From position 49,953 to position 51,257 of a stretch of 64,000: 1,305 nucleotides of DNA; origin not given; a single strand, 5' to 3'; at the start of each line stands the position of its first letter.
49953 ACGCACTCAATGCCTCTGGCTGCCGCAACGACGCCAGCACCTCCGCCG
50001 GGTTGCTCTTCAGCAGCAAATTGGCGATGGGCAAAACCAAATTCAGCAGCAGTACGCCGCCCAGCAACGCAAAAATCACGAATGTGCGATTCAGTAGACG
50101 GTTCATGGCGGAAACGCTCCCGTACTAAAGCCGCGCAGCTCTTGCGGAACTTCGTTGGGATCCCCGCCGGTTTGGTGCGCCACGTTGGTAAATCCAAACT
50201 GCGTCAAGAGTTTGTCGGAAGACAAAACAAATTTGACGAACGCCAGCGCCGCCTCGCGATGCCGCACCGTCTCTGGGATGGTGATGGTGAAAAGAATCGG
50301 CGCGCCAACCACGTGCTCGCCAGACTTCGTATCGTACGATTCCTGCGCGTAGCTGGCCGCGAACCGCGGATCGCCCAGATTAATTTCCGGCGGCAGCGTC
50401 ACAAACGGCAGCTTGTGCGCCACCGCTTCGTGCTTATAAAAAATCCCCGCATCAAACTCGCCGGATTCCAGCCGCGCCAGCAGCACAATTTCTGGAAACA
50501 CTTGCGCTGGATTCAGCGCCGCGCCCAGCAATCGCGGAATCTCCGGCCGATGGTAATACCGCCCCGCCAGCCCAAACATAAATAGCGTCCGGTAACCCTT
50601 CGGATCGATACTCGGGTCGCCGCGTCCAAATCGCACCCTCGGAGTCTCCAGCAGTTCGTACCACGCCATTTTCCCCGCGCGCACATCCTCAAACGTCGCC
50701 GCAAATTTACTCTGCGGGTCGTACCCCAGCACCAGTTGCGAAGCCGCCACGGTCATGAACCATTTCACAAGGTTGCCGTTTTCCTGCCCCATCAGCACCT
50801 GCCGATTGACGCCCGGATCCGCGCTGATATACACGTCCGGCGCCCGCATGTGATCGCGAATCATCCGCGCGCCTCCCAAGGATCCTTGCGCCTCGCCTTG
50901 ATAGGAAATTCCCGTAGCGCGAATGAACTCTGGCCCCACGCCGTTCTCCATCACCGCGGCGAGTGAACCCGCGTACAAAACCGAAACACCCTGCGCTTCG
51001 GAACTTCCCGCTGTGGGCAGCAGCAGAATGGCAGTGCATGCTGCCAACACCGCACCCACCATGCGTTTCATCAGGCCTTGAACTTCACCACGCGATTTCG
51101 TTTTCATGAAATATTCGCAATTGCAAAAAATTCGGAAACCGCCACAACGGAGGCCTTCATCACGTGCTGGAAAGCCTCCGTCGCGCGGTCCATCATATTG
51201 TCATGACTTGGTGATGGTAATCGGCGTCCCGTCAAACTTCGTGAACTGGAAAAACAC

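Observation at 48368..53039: Tat-exported vanadium haloperoxidase heading a WtpA/ModA-type ABC transporter: candidate dedicated vanadate-supply system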

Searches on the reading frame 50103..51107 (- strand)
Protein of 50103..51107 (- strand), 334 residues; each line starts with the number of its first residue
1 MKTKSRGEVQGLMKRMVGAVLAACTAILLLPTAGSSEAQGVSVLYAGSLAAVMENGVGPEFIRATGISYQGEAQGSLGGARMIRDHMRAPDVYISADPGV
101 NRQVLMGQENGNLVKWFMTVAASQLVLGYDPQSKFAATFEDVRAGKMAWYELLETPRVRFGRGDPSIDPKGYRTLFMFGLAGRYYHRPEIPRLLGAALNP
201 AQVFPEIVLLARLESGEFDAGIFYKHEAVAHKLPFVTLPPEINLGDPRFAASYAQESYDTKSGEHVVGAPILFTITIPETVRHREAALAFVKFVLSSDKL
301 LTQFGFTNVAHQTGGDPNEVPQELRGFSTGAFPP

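Call 3: search_protein_families(library=pfam, proteins=[window:50103-51107:-], max_evalue=0.01)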
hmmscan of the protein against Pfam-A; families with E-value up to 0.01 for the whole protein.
window:50103-51107:- (334 aa): 2 families
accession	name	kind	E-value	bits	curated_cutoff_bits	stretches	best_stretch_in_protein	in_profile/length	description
PF13531.11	SBP_bac_11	-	3.1e-26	93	25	1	42-306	2-226/227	Bacterial extracellular solute-binding protein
PF01547.30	SBP_bac_1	-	0.00036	21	26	1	213-298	225-304/307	Bacterial extracellular solute-binding protein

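Call 4: search_protein_families(library=ncbifam, proteins=[window:50103-51107:-], max_evalue=0.01)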
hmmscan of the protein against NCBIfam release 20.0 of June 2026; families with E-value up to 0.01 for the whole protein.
window:50103-51107:- (334 aa): 2 families
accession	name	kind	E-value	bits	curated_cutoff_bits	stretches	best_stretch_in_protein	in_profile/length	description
NF003196.0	PRK04168.1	equivalog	6.3e-43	146.9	355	1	19-325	12-331/338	tungstate ABC transporter substrate-binding protein WtpA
TIGR03730.1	tungstate_WtpA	equivalog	1.8e-40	138.8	242.75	2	41-191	3-144/275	tungstate ABC transporter substrate-binding protein WtpA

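Call 6: search_solved_structures(query=window:50103-51107:-, max_evalue=1, show_alignments=3)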
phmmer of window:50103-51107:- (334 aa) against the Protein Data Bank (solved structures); distinct sequences matched with E-value up to 1: 8.
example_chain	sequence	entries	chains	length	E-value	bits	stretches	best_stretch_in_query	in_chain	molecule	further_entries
3cij_A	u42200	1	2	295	1.1e-31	113.7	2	206-298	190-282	UPF0100 protein AF_0094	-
2onk_E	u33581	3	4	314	1.2e-31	113.5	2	206-298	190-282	Molybdate/tungstate binding protein | UPF0100 protein AF_0094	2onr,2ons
3k6u_A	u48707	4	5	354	1.9e-29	106.2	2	35-187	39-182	Solute-binding protein MA_0280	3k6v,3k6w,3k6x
3cfx_A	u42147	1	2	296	1.9e-28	103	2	41-187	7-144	UPF0100 protein MA_0280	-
3cfz_A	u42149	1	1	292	6.4e-28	101.2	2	205-303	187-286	UPF0100 protein MJ1186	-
3cg1_A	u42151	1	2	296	6.5e-28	101.2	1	43-298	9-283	UPF0100 protein PF0080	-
3cg3_A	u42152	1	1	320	1.9e-27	99.7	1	64-298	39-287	UPF0100 protein PH0151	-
6r3e_A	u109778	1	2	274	0.0072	18.9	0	117-167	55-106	DNA (cytosine-5)-methyltransferase 3B,DNA (cytosine-5)-methyltransferase 3B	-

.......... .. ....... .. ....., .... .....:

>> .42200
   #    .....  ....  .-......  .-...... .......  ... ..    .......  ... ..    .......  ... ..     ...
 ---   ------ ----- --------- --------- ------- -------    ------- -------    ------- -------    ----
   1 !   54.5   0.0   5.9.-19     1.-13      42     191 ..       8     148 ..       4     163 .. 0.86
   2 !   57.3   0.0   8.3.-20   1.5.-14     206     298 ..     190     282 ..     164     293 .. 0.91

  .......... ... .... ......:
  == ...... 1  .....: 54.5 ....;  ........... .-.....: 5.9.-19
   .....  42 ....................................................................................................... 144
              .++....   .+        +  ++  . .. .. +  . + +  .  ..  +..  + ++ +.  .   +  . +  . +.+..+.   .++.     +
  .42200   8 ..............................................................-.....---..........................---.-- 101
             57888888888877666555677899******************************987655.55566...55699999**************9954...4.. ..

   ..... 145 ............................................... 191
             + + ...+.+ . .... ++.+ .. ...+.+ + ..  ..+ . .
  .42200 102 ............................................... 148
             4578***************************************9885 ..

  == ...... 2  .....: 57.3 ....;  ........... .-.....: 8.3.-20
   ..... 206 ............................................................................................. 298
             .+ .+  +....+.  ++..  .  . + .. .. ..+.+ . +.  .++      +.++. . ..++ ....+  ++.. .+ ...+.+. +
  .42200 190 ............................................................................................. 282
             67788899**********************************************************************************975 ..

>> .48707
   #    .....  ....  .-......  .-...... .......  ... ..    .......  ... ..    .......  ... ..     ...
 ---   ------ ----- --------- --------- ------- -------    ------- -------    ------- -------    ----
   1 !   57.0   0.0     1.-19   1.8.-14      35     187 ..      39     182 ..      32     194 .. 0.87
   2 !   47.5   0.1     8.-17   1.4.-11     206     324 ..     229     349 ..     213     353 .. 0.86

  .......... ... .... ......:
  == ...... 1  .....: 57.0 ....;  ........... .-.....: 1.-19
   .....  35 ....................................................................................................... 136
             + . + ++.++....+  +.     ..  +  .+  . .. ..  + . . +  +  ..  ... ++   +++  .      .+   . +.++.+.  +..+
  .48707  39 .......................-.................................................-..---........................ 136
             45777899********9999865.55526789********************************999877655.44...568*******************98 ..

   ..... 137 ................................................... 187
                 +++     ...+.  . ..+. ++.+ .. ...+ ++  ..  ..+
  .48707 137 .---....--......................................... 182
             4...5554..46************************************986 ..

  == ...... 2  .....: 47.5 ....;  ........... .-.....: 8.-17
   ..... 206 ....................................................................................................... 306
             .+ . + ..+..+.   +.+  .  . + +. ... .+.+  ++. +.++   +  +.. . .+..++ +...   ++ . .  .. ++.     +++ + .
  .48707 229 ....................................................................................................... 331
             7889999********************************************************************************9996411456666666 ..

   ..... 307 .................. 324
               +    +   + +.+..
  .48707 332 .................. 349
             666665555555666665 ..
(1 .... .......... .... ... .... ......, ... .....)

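Call 7: find_homologous_proteins(query=window:50103-51107:-, max_evalue=1e-10)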
Query window:50103-51107:- (334 aa): 850 proteins with E <= 1e-10 among 8000 candidates; the best 120 are listed.
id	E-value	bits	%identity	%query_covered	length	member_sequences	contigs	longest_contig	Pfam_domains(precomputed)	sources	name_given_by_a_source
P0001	1.5e-220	749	100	100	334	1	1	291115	PF13531.12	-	-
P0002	1.4e-192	657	91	96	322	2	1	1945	PF13531.12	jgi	-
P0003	1.0e-183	628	86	97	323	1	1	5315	PF13531.12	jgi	-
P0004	5.0e-170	583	78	100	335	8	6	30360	PF13531.12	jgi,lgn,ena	jgi:molybdate/tungstate transport system substrate-binding protein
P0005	8.1e-164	563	79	96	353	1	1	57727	PF13531.12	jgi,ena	jgi:molybdate/tungstate transport system substrate-binding protein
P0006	9.0e-164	563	75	100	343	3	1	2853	PF13531.12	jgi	jgi:molybdate/tungstate transport system substrate-binding protein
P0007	1.1e-161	556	81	90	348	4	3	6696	PF13531.12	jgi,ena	jgi:molybdate/tungstate transport system substrate-binding protein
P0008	9.7e-161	553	76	99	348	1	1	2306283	PF13531.12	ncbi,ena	-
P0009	2.0e-156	538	79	90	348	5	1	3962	PF13531.12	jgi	jgi:molybdate/tungstate transport system substrate-binding protein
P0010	9.8e-156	536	76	95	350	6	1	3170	PF13531.12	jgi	jgi:molybdate/tungstate transport system substrate-binding protein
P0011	1.5e-155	536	72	96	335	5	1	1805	PF13531.12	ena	-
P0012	2.0e-154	532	78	89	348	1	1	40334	PF13531.12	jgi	jgi:molybdate/tungstate transport system substrate-binding protein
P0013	7.5e-153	527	74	96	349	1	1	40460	PF13531.12,PF01547.31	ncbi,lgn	ncbi:MAG TPA: extracellular solute-binding protein [Candidatus Acidoferrales bacterium]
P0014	1.2e-151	523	77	91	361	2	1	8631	PF13531.12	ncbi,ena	-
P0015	5.0e-151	521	73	96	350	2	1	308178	PF13531.12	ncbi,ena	-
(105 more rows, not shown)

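Call 11: find_related_loci(query=A1, collection=genome_contigs, flank=10000)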
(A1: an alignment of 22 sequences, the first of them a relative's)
Query A1 (334 aa) in genome_contigs; peptide patterns used: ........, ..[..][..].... (x = any residue, [..] = any of these).
139 stretches matched a pattern; 60 encode a relative of the query (tblastn E <= 1e-3); 60 distinct loci.
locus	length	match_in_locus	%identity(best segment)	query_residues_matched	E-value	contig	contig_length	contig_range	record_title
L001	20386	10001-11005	78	1-334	2e-172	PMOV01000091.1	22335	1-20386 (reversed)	MAG: Acidobacteria bacterium isolate palsa_91 73.20110600_P3S.23_contig_2460, whole genome shotgun sequence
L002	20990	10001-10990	76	2-332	5e-167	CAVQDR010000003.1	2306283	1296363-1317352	MAG: uncultured Acidobacteriota bacterium isolate MFD04434.bin.1.16 genome assembly, contig: contig_74, whole genome sho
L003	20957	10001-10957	73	15-334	1e-157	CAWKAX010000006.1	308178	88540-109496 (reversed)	MAG: uncultured Acidobacteriota bacterium isolate MFD04540.bin.1.21 genome assembly, contig: contig_13111, whole genome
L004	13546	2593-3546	74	15-334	7e-158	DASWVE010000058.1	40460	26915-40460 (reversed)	MAG TPA_asm: Candidatus Acidiferrales bacterium isolate SMAG_U3621 k141_58961, whole genome shotgun sequence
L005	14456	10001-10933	70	27-334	6e-147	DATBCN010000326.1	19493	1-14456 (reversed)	MAG TPA_asm: Candidatus Angelobacter sp. isolate SMAG_U5786 k141_521373, whole genome shotgun sequence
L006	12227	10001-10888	72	39-334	6e-147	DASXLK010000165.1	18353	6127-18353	MAG TPA_asm: Candidatus Angelobacter sp. isolate SMAG_U5300 k141_3730243, whole genome shotgun sequence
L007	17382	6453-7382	68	24-330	5e-144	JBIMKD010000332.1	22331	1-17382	MAG: Chromatiales bacterium isolate Frasassi PCtopBin12 k141_3978108, whole genome shotgun sequence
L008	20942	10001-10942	67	24-334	4e-143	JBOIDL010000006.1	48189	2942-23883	MAG: Gammaproteobacteria bacterium isolate SD8020_metabat2.bin.3 NODE_14_length_48189_cov_4.009134, whole genome shotgun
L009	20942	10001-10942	66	24-334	3e-142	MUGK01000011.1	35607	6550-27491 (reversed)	MAG: Chromatiales bacterium USCg_Taylor scaffold_10, whole genome shotgun sequence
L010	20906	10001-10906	68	33-334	7e-142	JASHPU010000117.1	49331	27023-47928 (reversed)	MAG: Xanthobacteraceae bacterium isolate JOPF057 JOPF_N102_contig_25610, whole genome shotgun sequence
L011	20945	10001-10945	67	24-334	6e-142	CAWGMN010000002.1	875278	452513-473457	MAG: Terriglobia bacterium isolate MFD01213.bin.1.135 genome assembly, contig: contig_10946, whole genome shotgun sequen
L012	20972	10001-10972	65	12-334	2e-141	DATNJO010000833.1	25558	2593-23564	MAG TPA_asm: Pyrinomonadaceae bacterium isolate SMAG_U11401 k141_454725, whole genome shotgun sequence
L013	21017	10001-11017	62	2-334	1e-140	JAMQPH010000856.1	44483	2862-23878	MAG: Pyrinomonadaceae bacterium isolate SH2 k141_742118, whole genome shotgun sequence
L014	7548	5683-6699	63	2-334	8e-141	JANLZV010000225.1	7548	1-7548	MAG: Pyrinomonadaceae bacterium isolate OTE_12_metabat_278 OTE_12_k141_3415423, whole genome shotgun sequence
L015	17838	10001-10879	70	33-325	9e-141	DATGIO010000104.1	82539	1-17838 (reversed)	MAG TPA_asm: Candidatus Angelobacter sp. isolate SMAG_U9809 k141_148693, whole genome shotgun sequence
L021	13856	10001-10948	65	26-334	4e-138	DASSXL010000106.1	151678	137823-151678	MAG TPA_asm: Candidatus Angelobacter sp. isolate SMAG_U649 k141_1344645, whole genome shotgun sequence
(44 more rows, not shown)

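Call 24: search_protein_families(library=ncbifam, proteins=[L007:5145-6356:+, L013:7129-8676:+, L006:5972-6580:+, L021:739-1155:-, L008:14940-15644:+, L007:9991-11610:+, L008:15649-17670:-], max_evalue=0.00001)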
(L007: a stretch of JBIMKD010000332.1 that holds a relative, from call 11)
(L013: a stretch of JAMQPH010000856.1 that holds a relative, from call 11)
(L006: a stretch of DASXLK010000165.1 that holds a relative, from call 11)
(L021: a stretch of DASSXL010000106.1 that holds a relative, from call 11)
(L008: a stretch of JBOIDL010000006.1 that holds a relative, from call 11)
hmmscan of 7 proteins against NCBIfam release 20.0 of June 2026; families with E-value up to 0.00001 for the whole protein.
L007:5145-6356:+ (403 aa): 15 families
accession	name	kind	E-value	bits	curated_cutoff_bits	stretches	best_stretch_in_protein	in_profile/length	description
NF042972.1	AcrlCoAredClosAcrC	equivalog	4.9e-26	91.3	640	1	9-370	3-354/378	acryloyl-CoA reductase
TIGR04022.1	sulfur_SfnB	equivalog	5e-23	81.6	430.9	1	16-393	8-381/391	SfnB family sulfur acquisition oxidoreductase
NF042439.1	SulpropCoADesulf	equivalog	2.8e-22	79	600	1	21-375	3-353/379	3-sulfinopropanoyl-CoA desulfinase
NF043015.1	DibenthMonoxDszC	equivalog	3.2e-22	78.9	850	1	38-396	37-408/415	dibenzothiophene monooxygenase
NF043006.1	CyhCrbnylCoADH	equivalog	7.9e-22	77.8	650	1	15-371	8-354/380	cyclohexane-1-carbonyl-CoA dehydrogenase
NF045552.1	GlutCoADH_Des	equivalog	1.5e-20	73.8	470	1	9-375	3-362/387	glutaryl-CoA dehydrogenase Acd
NF008997.0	PRK12341.1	equivalog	1.4e-18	67.2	537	1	11-374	5-358/382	acyl-CoA dehydrogenase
NF049984.1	Rv1679_FadE16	equivalog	2.2e-14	53.5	600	1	33-391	15-365/371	Rv1679 family acyl-CoA dehydrogenase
NF045652.1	ProlPCPDhRedW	equivalog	2.2e-14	53.1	650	1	16-330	5-314/376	L-prolyl-[peptidyl-carrier protein] dehydrogenase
NF045629.1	monooxsub_HsaA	equivalog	3.4e-13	49.1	450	1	29-374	10-354/383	3-hydroxy-9,10-secoandrosta-1,3,5(10)-triene-9,17-dione monooxygenase oxygenase subunit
TIGR03207.1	cyc_hxne_CoA_dh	equivalog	3.3e-11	42.5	575.35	1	11-372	1-351/372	cyclohexanecarboxyl-CoA dehydrogenase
NF002885.1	PRK03354.1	equivalog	2.4e-10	40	540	1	11-392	5-374/378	crotonobetainyl-CoA dehydrogenase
NF053553.1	prodigi_MBC_PigA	equivalog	4.3e-10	39.3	500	1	9-335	3-324/381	prodigiosin MBC biosynthesis dehydrogenase PigA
NF058590.1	AcCoDHFadEBacil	equivalog_domain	1.4e-09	37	600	1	5-288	15-284/586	acyl-CoA dehydrogenase FadE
NF045920.1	HphnlacHdxOX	equivalog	3.8e-08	32.7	650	0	112-241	79-194/384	p-hydroxyphenylacetate 3-hydroxylase oxygenase component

L013:7129-8676:+ (515 aa): 19 families
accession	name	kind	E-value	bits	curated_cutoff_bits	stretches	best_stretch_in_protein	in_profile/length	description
NF001319.0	PRK00258.3-3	equivalog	1.6e-42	145.5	252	1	221-481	6-265/279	shikimate dehydrogenase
TIGR00507.1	aroE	equivalog_domain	1.5e-41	142.4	200.2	1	223-485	2-264/270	shikimate dehydrogenase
NF001314.0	PRK00258.2-2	equivalog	1.1e-35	123.1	248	1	222-476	8-273/290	shikimate dehydrogenase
NF001311.0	PRK00258.1-3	equivalog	3.6e-35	121.5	235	1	225-477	9-260/279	shikimate dehydrogenase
NF001322.0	PRK00258.3-6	equivalog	1.8e-34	119.3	285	1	221-478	5-255/272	shikimate dehydrogenase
NF001316.0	PRK00258.2-5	equivalog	5.2e-34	117.7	247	1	222-480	2-251/263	shikimate dehydrogenase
NF001310.0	PRK00258.1-2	equivalog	8.8e-29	100.5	221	1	222-476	3-262/279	shikimate dehydrogenase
NF001312.0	PRK00258.1-4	equivalog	8.1e-28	97.5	295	1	224-474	12-265/285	shikimate dehydrogenase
NF009202.0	PRK12550.1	equivalog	2.6e-26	92.5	306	1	279-481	58-262/272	shikimate 5-dehydrogenase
NF006802.0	PRK09310.1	equivalog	4.8e-24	85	598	1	28-477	25-458/477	bifunctional 3-dehydroquinate dehydratase/shikimate dehydrogenase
NF001315.0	PRK00258.2-4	equivalog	1.7e-23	83.2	413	1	223-486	9-279/284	shikimate dehydrogenase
TIGR01809.1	Shik-DH-AROM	equivalog_domain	2.3e-23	82.8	196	1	225-476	9-272/282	shikimate dehydrogenase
NF009200.0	PRK12548.1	subfamily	1.7e-22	80.2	432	2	222-373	10-156/289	shikimate dehydrogenase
NF009201.0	PRK12549.1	subfamily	4.3e-21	75.3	235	1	225-480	11-274/286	shikimate dehydrogenase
NF001313.0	PRK00258.2-1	equivalog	7.5e-19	68.3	431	1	222-368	10-150/290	shikimate dehydrogenase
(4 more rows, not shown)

L006:5972-6580:+ (202 aa): 5 families
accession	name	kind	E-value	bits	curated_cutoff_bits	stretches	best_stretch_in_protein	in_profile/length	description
TIGR03566.1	FMN_reduc_MsuE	equivalog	2.1e-11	43.9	212.5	1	23-187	5-165/174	FMN reductase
TIGR03567.1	FMN_reduc_SsuE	equivalog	6.3e-09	36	164.05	1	23-117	5-94/171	NADPH-dependent FMN reductase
TIGR02690.1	resist_ArsH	equivalog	3.2e-07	29.7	292.25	1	11-194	21-201/219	arsenical resistance protein ArsH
TIGR04037.1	LLM_duo_CE1759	subfamily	5.6e-07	29.4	175.9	1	45-161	31-146/199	CE1759 family FMN reductase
NF007859.0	PRK10569.1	equivalog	2e-06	27.7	225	1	24-117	7-94/191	NADPH-dependent FMN reductase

L021:739-1155:- (138 aa): 0 families

L008:14940-15644:+ (234 aa): 0 families

L007:9991-11610:+ (539 aa): 1 family
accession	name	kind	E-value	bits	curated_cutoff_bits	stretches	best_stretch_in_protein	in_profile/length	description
TIGR03407.1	urea_ABC_UrtA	exception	8.2e-06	25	492.75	0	202-395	23-213/361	urea ABC transporter substrate-binding protein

L008:15649-17670:- (673 aa): 9 families
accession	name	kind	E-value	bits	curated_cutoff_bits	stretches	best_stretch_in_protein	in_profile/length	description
TIGR03866.1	PQQ_ABC_repeats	subfamily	2.1e-29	102.6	287.3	2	187-322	7-138/310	PQQ-dependent catabolism-associated beta-propeller protein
TIGR02276.1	beta_rpt_yvtn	repeat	3.8e-24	84.4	27.85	0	360-401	1-42/42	beta-propeller repeat protein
NF052340.1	hydrazine_beta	equivalog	1.1e-20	74.1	560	2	248-371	56-182/372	hydrazine synthase subunit beta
NF052460.1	L-NosZ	equivalog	8.9e-18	64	700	1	177-371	83-278/480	clade III lactonase-type nitrous-oxide reductase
NF052280.1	7_blade_YncE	equivalog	1.7e-14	53.4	400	0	288-392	149-257/338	7-bladed beta-propeller protein YncE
NF052342.1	hydrazine_BC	exception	2.8e-12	45.6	1250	1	248-371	62-188/690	hydrazine synthase subunit beta-gamma fusion subunit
NF038117.1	choice_anch_I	subfamily_domain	5.2e-10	38.8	300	0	285-331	71-117/458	choice-of-anchor I family protein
NF048007.1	MmpL3Stblzr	equivalog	3.4e-09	36.3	600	0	171-266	81-177/366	MmpL3/TtfA transport complex stabilizer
NF008258.1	PRK11028.1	equivalog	5.1e-08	32.4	370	1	171-384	28-262/330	6-phosphogluconolactonase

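Call 25: search_protein_families(library=pfam, proteins=[L007:5145-6356:+, L013:7129-8676:+, L006:5972-6580:+, L021:739-1155:-, L008:14940-15644:+, L007:9991-11610:+, L008:15649-17670:-], max_evalue=0.0001)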
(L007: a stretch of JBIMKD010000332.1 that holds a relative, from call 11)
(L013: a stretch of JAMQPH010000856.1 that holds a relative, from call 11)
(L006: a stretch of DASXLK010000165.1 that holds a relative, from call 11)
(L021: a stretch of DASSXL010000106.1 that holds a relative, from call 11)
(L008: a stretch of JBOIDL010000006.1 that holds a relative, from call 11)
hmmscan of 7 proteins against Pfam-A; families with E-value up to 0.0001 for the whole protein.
L007:5145-6356:+ (403 aa): 4 families
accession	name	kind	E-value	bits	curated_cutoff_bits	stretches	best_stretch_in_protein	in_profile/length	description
PF02771.21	Acyl-CoA_dh_N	-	4e-18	66.3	22.9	1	13-126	2-111/113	Acyl-CoA dehydrogenase, N-terminal domain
PF08028.16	Acyl-CoA_dh_2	-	3.1e-14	53.9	22.7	1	265-377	4-129/134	Acyl-CoA dehydrogenase, C-terminal domain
PF00441.29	Acyl-CoA_dh_1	-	9.5e-13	49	22.4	1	264-371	18-128/150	Acyl-CoA dehydrogenase, C-terminal domain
PF02770.24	Acyl-CoA_dh_M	-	8.7e-08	32.7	33.3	1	137-236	6-96/97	Acyl-CoA dehydrogenase, middle domain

L013:7129-8676:+ (515 aa): 4 families
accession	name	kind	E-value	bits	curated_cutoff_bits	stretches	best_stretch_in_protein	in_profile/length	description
PF01487.21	DHquinase_I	-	2.5e-11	44.6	22.2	1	46-197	51-214/230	Type I 3-dehydroquinase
PF08501.16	Shikimate_dh_N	-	5.3e-10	39.9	27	1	226-313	1-82/83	Shikimate dehydrogenase substrate binding domain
PF01488.26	Shikimate_DH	-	2.6e-05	24.8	24.3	1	341-409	9-83/138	Shikimate / quinate 5-dehydrogenase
PF03807.23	F420_oxidored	-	5.6e-05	24.1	21.6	0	348-435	3-92/94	NADP oxidoreductase coenzyme F420-dependent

L006:5972-6580:+ (202 aa): 2 families
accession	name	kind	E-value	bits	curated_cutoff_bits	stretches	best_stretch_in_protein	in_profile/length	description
PF03358.20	FMN_red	-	2.1e-35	122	24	1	22-162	5-149/152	NADPH-dependent FMN reductase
PF02525.22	Flavodoxin_2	-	4.2e-07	30.3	27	1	22-113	5-102/198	Flavodoxin-like fold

L021:739-1155:- (138 aa): 0 families

L008:14940-15644:+ (234 aa): 1 family
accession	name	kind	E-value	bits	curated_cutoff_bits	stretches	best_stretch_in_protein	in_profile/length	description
PF02630.20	SCO1-SenC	-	6.6e-20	71.9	22.8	1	87-196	8-112/134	SCO1/SenC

L007:9991-11610:+ (539 aa): 4 families
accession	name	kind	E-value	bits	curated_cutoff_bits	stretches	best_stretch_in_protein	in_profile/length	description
PF13458.12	Peripla_BP_6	-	7.9e-35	121.6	31.7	1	179-523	1-339/343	Periplasmic binding protein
PF13433.12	Peripla_BP_5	-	2.7e-08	33.8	27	1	197-418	18-235/363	Periplasmic binding protein domain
PF01094.35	ANF_receptor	-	1.1e-06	28.5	25.4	1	208-401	11-205/353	Receptor family ligand binding region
PF00034.26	Cytochrom_C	-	2.1e-06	29.4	21.3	1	80-167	12-89/90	Cytochrome c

L008:15649-17670:- (673 aa): 4 families
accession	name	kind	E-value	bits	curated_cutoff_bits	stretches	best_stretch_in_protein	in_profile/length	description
PF02239.22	Cytochrom_D1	-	2.4e-15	56.4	25.5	1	202-306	16-116/368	Cytochrome D1 heme domain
PF10282.15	Lactonase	-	1.1e-10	41.7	21.7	1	308-420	190-320/344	Lactonase, 7-bladed beta-propeller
PF25174.1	Beta-prop_THOC3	-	3.6e-10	39.7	305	1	188-396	56-258/272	THOC3 beta-propeller domain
PF21783.3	YNCE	-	2.7e-08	34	27.1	0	173-343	150-318/339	YNCE-like beta-propeller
